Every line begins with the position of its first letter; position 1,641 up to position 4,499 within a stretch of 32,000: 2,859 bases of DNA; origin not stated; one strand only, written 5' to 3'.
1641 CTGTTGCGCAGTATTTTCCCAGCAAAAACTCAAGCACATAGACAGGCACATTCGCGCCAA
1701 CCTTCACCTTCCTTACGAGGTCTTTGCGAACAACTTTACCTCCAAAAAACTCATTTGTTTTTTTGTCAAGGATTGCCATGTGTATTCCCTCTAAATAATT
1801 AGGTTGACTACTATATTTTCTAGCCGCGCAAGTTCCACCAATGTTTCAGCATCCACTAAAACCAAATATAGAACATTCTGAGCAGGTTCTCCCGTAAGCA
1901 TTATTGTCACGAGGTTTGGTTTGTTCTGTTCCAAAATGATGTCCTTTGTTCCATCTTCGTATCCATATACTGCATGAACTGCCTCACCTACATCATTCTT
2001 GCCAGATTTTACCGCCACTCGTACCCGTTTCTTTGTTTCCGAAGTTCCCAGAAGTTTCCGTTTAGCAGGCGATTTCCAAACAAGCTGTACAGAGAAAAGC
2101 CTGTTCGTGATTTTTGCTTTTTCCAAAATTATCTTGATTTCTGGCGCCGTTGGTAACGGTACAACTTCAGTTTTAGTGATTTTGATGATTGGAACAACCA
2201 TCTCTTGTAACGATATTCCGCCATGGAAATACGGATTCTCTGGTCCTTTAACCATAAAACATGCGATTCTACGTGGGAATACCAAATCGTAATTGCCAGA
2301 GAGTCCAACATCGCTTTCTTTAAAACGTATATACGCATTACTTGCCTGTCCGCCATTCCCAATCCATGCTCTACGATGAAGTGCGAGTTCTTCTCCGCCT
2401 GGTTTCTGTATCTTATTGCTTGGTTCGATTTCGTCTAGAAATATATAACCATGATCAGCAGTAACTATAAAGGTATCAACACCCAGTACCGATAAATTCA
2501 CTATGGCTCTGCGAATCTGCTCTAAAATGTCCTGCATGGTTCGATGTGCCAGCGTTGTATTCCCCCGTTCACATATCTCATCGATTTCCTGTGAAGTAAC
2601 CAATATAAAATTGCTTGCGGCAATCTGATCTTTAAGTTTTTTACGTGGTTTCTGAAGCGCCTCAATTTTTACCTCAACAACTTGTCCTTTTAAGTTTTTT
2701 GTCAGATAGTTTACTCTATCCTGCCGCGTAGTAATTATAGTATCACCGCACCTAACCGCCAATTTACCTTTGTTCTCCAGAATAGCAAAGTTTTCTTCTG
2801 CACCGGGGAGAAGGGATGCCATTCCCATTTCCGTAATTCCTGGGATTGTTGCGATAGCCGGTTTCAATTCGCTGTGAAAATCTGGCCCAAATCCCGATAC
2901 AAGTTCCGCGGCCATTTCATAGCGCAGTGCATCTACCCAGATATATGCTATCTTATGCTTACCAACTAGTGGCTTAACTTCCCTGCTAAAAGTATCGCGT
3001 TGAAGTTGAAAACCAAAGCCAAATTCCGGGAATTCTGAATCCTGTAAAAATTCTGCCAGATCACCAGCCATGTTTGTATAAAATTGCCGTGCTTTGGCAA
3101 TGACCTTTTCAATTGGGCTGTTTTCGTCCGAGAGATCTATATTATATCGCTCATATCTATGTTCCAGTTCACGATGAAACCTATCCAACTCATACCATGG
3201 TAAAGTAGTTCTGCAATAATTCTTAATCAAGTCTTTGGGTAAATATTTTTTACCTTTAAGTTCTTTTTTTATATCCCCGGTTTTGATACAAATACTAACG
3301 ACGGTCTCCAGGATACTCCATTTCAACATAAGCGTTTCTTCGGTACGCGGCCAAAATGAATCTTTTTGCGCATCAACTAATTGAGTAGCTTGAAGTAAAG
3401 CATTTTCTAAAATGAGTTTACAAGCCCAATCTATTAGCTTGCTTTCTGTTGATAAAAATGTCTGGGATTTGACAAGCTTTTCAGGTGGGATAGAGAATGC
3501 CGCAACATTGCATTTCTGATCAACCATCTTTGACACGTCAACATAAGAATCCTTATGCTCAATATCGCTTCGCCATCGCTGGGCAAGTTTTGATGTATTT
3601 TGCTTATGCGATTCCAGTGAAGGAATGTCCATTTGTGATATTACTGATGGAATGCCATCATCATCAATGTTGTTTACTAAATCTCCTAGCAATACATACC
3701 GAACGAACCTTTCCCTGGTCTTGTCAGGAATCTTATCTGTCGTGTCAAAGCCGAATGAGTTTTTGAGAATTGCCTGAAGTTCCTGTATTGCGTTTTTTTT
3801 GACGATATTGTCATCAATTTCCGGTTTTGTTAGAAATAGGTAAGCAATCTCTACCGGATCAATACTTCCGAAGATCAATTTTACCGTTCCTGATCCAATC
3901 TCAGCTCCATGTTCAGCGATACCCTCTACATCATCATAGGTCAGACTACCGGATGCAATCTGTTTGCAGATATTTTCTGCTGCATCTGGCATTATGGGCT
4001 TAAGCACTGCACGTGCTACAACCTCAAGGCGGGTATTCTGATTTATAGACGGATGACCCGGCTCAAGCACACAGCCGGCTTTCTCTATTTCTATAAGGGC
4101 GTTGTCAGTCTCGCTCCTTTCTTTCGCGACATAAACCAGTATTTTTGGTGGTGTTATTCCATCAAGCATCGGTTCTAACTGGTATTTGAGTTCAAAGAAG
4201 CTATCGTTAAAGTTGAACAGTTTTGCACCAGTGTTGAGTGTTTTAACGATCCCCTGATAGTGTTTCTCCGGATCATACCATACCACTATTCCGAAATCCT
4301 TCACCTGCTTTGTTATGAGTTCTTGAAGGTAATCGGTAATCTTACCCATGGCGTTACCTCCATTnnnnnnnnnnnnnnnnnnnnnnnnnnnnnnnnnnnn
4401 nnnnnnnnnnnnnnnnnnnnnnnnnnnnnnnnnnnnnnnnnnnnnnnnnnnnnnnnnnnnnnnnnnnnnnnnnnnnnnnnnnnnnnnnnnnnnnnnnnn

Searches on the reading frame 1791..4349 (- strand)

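Call 9: search_protein_families(library=padloc, proteins=[window:1791-4349:-], max_evalue=0.01)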
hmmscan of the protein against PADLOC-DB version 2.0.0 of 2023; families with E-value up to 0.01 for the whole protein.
window:1791-4349:- (852 aa): 15 families
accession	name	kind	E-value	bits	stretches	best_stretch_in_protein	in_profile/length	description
PDLC02559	PglZ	-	2.4e-102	341.7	1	3-842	3-849/860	PglZ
PDLC02561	PglZ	-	1.3e-91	306.1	1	3-823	2-813/840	PglZ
PDLC02564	PglZ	-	6.9e-63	211.3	2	184-840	193-837/855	PglZ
PDLC02547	PglZ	-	2.3e-58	196.1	1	211-795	214-797/855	PglZ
PDLC02548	PglZ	-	1.9e-55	186.7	1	2-729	7-745/961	PglZ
PDLC02563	PglZ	-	6.4e-34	115.3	1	178-762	183-749/831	PglZ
PDLC02557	PglZ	-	1.1e-17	61.6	1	460-727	443-712/834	PglZ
PDLC02566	PglZ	-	1.3e-16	58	1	414-731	395-684/774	PglZ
PDLC02551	PglZ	-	8.8e-14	48.6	1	372-755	364-759/856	PglZ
PDLC02545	PglZ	-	1.3e-11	41.7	1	464-729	404-640/750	PglZ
PDLC02553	PglZ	-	7.4e-11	38.9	1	465-726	482-748/868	PglZ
PDLC02562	PglZ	-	7.9e-10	35.7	1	453-726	459-729/730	PglZ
PDLC02558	PglZ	-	2.4e-05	20.8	1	629-728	566-665/666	PglZ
PDLC02565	PglZ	-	3.7e-05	20.3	0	708-728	716-736/910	PglZ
PDLC02556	PglZ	-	0.00053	16.7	1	670-727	584-640/641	PglZ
